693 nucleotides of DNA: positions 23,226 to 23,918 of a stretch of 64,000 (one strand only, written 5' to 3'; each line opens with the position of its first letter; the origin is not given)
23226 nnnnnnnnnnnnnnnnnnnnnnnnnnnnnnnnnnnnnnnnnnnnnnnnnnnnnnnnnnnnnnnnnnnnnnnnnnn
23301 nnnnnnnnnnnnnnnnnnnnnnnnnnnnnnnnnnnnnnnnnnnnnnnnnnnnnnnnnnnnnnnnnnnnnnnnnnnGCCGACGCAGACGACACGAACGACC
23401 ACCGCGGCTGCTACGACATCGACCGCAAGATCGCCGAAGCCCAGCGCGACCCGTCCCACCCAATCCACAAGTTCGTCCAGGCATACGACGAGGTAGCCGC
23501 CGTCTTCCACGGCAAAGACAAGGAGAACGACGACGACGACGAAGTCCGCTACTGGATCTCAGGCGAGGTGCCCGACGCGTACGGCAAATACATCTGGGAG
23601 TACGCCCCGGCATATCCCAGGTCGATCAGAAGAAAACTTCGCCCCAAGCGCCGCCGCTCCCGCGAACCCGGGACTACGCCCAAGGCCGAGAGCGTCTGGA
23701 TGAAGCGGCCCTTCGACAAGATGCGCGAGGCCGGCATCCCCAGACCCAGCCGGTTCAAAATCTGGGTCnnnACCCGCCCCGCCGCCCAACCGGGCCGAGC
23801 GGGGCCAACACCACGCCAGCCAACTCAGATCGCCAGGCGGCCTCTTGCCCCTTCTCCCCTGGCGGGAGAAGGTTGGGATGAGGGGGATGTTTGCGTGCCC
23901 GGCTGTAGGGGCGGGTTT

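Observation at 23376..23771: Unrecognisable ~130-aa acidic/basic protein present as two inverted paralogs under apparent purifying selection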

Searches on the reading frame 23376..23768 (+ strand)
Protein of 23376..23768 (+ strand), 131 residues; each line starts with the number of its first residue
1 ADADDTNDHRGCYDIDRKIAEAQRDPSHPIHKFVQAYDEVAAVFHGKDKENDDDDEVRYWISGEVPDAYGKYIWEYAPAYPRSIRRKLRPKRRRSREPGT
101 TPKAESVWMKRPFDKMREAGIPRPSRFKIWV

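Call 9: find_homologous_proteins(query=window:23376-23768:+, max_evalue=0.01)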
Query seq(131 aa) (131 aa): 23 proteins with E <= 0.01 among 29 candidates.
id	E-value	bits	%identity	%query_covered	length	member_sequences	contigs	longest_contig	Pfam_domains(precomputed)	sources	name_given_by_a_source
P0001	8.5e-82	290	98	100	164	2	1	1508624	-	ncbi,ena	-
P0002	5.8e-80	285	95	100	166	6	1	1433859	-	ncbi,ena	-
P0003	1.5e-74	267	89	99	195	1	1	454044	-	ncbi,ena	-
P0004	2.8e-66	240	79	98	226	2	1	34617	-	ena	-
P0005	3.2e-66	240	82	93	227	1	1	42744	-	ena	-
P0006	1.0e-64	235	81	100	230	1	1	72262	-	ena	-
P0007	2.2e-62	228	82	91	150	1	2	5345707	-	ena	-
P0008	4.1e-59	217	76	98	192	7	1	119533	-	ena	-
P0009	1.7e-58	215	76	94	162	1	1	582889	-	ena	-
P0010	7.6e-57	210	74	92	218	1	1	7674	-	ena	-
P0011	4.4e-54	201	65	99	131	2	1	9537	-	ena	-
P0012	8.4e-54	200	69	94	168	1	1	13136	-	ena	-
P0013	9.0e-50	187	68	99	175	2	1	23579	-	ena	-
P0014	6.8e-49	184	85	75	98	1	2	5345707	-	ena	-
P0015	2.0e-48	182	59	100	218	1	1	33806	-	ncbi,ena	-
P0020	4.5e-37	146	68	60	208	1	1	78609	-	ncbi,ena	-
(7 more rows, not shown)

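Call 23: find_encoding_contigs(protein=P0001, flank=8000, max_places=4)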
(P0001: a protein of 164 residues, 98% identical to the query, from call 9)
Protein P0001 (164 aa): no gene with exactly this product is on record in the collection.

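Call 24: find_encoding_contigs(protein=P0003, flank=8000, max_places=4)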
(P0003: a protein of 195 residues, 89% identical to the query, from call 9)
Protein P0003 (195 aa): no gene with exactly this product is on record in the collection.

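Call 26: list_cluster_members(proteins=[P0001, P0002, P0003, P0015, P0020])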
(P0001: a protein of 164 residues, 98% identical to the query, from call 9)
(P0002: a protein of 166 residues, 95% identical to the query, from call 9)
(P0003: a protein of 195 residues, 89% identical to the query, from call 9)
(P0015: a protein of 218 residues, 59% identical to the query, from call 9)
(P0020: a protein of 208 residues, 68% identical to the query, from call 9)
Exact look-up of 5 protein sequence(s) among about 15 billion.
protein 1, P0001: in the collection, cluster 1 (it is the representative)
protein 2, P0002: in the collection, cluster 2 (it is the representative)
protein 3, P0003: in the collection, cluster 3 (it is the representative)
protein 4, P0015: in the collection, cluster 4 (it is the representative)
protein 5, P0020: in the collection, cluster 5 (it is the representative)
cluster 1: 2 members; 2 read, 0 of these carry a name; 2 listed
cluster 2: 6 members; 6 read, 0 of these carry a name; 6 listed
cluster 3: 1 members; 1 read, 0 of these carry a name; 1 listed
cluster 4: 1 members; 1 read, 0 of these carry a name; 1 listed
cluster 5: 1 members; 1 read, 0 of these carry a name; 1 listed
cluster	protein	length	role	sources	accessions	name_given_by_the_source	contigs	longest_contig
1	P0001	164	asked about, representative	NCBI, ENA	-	-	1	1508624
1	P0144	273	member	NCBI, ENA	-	-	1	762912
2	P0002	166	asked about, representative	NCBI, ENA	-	-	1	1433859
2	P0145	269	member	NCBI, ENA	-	-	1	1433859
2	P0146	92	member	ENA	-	-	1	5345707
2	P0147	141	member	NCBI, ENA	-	-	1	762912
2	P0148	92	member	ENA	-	-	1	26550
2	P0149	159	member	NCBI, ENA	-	-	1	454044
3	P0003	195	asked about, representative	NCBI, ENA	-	-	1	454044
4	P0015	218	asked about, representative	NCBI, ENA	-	-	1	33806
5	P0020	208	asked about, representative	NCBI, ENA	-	-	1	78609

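Call 45: find_encoding_contigs(protein=P0011, flank=6000, max_places=3)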
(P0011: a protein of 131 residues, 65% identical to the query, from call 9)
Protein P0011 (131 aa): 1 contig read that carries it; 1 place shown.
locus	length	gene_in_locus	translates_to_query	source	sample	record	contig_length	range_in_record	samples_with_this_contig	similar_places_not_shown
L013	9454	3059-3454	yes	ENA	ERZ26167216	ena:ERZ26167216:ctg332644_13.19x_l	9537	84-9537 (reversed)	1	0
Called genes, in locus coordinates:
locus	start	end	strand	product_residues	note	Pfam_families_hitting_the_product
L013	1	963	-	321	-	?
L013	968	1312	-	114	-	-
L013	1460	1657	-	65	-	PF10049:DUF2283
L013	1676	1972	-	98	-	PF00702:Hydrolase (weak), PF13419:HAD_2 (weak), PF13242:Hydrolase_like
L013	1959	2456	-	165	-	-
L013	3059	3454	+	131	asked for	-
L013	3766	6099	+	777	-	-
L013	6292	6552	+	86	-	-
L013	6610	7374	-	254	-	PF01996:F420_ligase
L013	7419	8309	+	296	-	PF15617:C-C_Bond_Lyase (faint), PF03328:HpcH_HpaI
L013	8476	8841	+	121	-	PF02152:FolB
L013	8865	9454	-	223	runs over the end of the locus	?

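Call 97: find_encoding_contigs(protein=P0008, flank=5000, max_places=4)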
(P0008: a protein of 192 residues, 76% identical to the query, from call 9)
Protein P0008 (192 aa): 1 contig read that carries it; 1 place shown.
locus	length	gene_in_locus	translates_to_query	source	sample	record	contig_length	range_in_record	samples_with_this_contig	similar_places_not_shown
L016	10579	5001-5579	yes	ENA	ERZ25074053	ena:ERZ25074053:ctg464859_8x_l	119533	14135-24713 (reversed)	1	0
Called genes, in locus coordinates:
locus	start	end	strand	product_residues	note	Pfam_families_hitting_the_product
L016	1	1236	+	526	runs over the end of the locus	PF07969:Amidohydro_3, PF01979:Amidohydro_1 (weak), PF07969:Amidohydro_3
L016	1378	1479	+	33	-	-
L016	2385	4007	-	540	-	PF01555:N6_N4_Mtase, PF04471:Mrr_cat, PF22722:NA-iREase1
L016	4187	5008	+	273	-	-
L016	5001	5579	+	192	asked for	-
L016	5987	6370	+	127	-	-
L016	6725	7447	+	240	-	-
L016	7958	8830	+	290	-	PF02574:S-methyl_trans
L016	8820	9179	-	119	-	PF08734:GYD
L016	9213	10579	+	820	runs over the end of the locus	-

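Call 98: find_encoding_contigs(protein=P0006, flank=5000, max_places=3)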
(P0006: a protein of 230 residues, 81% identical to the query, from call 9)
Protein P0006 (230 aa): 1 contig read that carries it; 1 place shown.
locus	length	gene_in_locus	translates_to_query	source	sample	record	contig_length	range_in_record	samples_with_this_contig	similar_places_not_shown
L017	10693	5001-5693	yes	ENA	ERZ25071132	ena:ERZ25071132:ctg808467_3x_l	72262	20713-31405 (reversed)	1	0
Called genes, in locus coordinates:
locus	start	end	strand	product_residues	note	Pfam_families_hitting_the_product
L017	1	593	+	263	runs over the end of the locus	PF05685:Uma2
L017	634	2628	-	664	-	PF04851:ResIII, PF17757:UvrB_inter, PF27431:UvrB_3rd, PF00271:Helicase_C, PF12344:UvrB, PF02151:UVR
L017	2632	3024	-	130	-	PF13650:Asp_protease_2, PF13975:gag-asp_proteas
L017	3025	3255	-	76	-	PF00561:Abhydrolase_1 (weak), PF08386:Abhydrolase_4 (weak), PF12146:Hydrolase_4 (weak)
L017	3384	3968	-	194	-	-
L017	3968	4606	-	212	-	PF00413:Peptidase_M10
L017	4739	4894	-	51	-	-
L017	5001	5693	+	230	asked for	-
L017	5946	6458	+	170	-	-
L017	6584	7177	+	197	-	-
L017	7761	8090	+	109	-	-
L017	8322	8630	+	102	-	PF02572:CobA_CobO_BtuR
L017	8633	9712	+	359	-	PF02277:DBI_PRT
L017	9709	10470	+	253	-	PF02654:CobS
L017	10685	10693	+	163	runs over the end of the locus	PF02283:CobU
